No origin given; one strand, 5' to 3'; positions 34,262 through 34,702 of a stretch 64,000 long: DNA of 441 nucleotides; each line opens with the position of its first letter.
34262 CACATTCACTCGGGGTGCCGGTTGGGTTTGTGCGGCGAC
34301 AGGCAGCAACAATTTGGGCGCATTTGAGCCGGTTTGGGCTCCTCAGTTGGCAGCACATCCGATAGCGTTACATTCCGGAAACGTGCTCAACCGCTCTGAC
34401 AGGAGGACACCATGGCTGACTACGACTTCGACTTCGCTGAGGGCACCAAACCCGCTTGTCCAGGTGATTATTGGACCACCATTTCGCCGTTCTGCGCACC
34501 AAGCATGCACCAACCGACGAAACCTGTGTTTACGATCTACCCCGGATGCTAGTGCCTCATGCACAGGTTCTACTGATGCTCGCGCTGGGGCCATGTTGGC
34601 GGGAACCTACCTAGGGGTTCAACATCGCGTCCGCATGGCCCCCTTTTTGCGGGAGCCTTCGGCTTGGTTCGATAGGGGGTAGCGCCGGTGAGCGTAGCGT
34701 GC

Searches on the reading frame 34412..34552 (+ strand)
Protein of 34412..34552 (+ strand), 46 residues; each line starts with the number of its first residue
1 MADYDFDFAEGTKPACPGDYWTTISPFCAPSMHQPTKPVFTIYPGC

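Call 3: search_protein_families(library=pfam, proteins=[window:34412-34552:+], max_evalue=0.01)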
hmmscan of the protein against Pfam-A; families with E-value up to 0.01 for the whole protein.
window:34412-34552:+ (46 aa): 0 families

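Call 4: search_protein_families(library=ncbifam, proteins=[window:34412-34552:+], max_evalue=0.01)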
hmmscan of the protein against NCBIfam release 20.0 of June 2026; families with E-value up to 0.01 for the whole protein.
window:34412-34552:+ (46 aa): 0 families

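Call 7: find_homologous_proteins(query=window:34412-34549:+, max_evalue=10)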
Query seq(46 aa) (46 aa): 1 proteins with E <= 10 among 1 candidates.
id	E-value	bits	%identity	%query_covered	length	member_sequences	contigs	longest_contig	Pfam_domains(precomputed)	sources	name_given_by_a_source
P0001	1.7e-26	108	100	100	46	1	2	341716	-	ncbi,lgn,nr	ncbi:hypothetical protein [Corynebacterium sp.]|nr:hypothetical protein [Corynebacterium sp.] MDO507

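Call 19: find_encoding_contigs(protein=P0001, flank=3000, max_places=6)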
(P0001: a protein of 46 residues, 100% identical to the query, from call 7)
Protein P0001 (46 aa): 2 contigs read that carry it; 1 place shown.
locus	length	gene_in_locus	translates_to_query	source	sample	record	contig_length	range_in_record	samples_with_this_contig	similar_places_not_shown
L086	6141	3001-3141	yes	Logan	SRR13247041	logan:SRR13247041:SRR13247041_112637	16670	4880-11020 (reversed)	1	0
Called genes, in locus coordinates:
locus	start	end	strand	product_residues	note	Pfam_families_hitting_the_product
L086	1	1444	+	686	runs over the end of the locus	PF00580:UvrD-helicase, PF13245:AAA_19, PF13604:AAA_30 (faint), PF13361:UvrD_C, PF13538:UvrD_C_2, PF00570:HRDC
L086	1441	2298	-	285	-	-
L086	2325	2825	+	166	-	PF01863:YgjP-like, PF10263:SprT-like (weak)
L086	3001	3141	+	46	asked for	-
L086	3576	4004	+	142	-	-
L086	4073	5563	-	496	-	PF10103:Zincin_2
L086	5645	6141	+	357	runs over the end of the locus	PF13180:PDZ_2, PF00595:PDZ (weak), PF05362:Lon_C (weak)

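Call 25: search_protein_representatives(protein=window:34412-34549:+)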
Query: 46 residues. Proteins with E-value up to 0.001 (for the whole library): 1; up to 1e-10: 1; up to 1e-30: 0. The best 1 are listed.
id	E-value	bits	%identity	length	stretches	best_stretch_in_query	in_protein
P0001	5.5e-27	107.6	100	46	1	1-46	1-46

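Call 33: find_related_loci(query=A5, collection=metagenome_contigs, flank=4000)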
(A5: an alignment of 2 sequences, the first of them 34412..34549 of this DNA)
Query A5 (46 aa) in metagenome_contigs; peptide patterns used: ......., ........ (x = any residue, [..] = any of these).
600 stretches matched a pattern, but none encodes a relative of the query by tblastn (E <= 1e-3).

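Call 41: list_cluster_members(proteins=[P0001, P0122, P0123])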
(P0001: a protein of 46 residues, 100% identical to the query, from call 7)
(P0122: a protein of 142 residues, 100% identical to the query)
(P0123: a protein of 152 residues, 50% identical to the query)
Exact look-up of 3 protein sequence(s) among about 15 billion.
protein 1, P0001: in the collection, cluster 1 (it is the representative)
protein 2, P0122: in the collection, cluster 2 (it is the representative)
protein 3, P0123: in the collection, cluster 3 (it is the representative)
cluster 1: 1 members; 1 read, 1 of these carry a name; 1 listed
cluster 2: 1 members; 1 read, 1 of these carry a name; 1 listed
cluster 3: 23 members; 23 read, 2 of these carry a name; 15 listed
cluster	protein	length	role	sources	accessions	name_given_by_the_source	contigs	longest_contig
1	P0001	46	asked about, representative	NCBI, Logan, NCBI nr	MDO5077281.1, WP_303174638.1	hypothetical protein [Corynebacterium sp.]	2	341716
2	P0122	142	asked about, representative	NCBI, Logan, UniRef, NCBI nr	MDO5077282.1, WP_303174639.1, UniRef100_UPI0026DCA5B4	hypothetical protein [Corynebacterium sp.] | hypothetical protein n=1 Tax=Corynebacterium sp. TaxID=1720 RepID=UPI0026DCA5B4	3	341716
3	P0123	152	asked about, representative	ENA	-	-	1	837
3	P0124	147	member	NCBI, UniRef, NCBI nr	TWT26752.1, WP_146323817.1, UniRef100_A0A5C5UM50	hypothetical protein FRX94_03885 [Corynebacterium canis] | Uncharacterized protein n=1 Tax=Corynebacterium canis TaxID=679663 RepID=A0A5C5UM50_9CORY | hypothetical protein [Corynebacterium canis]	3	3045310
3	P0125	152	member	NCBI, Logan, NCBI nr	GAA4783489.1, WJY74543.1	hypothetical protein CCANI_03430 [Corynebacterium canis]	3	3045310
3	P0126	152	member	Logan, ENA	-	-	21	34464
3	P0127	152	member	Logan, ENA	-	-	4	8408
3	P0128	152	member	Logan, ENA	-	-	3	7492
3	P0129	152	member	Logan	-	-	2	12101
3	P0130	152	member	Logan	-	-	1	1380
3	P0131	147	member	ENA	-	-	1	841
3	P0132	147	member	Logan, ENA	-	-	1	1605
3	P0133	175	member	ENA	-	-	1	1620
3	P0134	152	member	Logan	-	-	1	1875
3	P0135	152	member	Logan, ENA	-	-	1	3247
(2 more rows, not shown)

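Call 42: find_encoding_contigs(protein=P0125, flank=5000, max_places=3)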
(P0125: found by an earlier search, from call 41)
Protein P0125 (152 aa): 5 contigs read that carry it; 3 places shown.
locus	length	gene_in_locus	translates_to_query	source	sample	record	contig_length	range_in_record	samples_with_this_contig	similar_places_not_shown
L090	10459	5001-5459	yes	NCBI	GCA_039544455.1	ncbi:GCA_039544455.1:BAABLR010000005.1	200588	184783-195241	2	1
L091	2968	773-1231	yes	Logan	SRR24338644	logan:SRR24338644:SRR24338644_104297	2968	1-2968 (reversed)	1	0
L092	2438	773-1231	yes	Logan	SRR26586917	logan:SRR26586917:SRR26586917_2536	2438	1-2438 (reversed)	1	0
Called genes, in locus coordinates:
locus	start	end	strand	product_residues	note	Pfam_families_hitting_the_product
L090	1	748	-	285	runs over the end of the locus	-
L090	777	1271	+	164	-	PF01863:YgjP-like, PF10263:SprT-like (weak)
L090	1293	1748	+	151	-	-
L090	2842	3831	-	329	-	-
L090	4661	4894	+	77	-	-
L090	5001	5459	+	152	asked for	-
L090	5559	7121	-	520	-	PF10103:Zincin_2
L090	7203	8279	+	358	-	PF00595:PDZ (weak), PF13180:PDZ_2, PF17820:PDZ_6 (weak), PF05362:Lon_C (weak)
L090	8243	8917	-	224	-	-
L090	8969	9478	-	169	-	PF28004:PPA1309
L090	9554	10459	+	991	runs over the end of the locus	PF03699:UPF0182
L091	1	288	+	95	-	?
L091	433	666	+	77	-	-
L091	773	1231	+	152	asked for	-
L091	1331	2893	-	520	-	PF10103:Zincin_2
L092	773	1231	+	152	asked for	-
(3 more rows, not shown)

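Call 43: find_encoding_contigs(protein=P0126, flank=5000, max_places=3)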
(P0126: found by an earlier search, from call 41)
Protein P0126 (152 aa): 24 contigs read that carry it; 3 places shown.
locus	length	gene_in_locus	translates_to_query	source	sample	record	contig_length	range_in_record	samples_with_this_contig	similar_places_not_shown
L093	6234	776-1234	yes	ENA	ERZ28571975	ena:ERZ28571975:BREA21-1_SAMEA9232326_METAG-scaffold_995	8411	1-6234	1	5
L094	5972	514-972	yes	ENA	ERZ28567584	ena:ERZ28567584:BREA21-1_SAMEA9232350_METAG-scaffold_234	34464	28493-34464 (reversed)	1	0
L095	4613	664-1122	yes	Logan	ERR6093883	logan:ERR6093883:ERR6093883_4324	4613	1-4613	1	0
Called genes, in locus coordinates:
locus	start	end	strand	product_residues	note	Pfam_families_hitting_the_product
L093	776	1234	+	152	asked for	-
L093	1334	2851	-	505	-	PF10103:Zincin_2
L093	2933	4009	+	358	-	PF00595:PDZ (faint), PF13180:PDZ_2, PF17820:PDZ_6 (weak), PF05362:Lon_C (weak)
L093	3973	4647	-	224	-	-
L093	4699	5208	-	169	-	PF28004:PPA1309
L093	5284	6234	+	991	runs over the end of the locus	PF03699:UPF0182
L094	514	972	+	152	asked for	-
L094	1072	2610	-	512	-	PF10103:Zincin_2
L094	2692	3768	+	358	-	PF00595:PDZ (faint), PF13180:PDZ_2, PF17820:PDZ_6 (weak), PF05362:Lon_C (weak)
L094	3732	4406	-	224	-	-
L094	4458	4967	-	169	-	PF28004:PPA1309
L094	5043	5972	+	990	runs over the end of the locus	PF03699:UPF0182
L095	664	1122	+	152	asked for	-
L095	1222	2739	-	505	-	PF10103:Zincin_2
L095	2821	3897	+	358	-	PF00595:PDZ (faint), PF13180:PDZ_2, PF17820:PDZ_6 (weak), PF05362:Lon_C (weak)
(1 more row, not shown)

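Call 58: predict_structure(protein=window:34412-34549:+)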
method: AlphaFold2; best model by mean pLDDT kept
length: 46 residues; sequences in the alignment: 1
mean_pLDDT: 54.6   pTM: 0.12
mean pLDDT of the five models: 54.6, 51.2, 50.1, 48.1, 41.2
residues with pLDDT >= 90: 0; 70-90: 0; 50-70: 39; < 50: 7
segments of 3 or more residues with pLDDT < 50: none
pLDDT, mean of each block of 10 residues (from residue 1): 54 53 54 57 57
secondary structure: DSSP gave nothing for this model
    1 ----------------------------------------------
elements in order:

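Call 66: search_protein_families(library=pfam, proteins=[L090:1293-1748:+, L090:2842-3831:-, window:34412-34552:+], max_evalue=1)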
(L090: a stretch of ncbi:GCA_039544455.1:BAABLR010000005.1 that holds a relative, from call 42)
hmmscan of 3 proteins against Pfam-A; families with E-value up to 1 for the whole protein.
L090:1293-1748:+ (151 aa): 3 families
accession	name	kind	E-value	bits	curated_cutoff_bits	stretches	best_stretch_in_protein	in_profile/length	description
PF07332.16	Phage_holin_3_6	-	0.017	15.6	28.4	1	79-127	24-71/116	Putative Actinobacterial Holin-X, holin superfamily III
PF08044.16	DUF1707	-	0.036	14.5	27.6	1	27-63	16-52/53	DUF1707 SHOCT-like domain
PF09726.14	Macoilin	-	0.076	12.1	32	1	93-140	21-72/671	Macoilin family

L090:2842-3831:- (329 aa): 1 family
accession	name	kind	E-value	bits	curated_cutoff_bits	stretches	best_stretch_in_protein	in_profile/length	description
PF18741.7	MTES_1575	-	0.089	13.3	38.2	1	254-310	37-95/96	REase_MTES_1575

window:34412-34552:+ (46 aa): 0 families

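Call 68: find_related_loci(query=A5, collection=viral_contigs, flank=3000)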
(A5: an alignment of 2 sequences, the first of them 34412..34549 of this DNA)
Query A5 (46 aa) in viral_contigs; peptide patterns used: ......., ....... (x = any residue, [..] = any of these).
24 stretches matched a pattern, but none encodes a relative of the query by tblastn (E <= 1e-3).
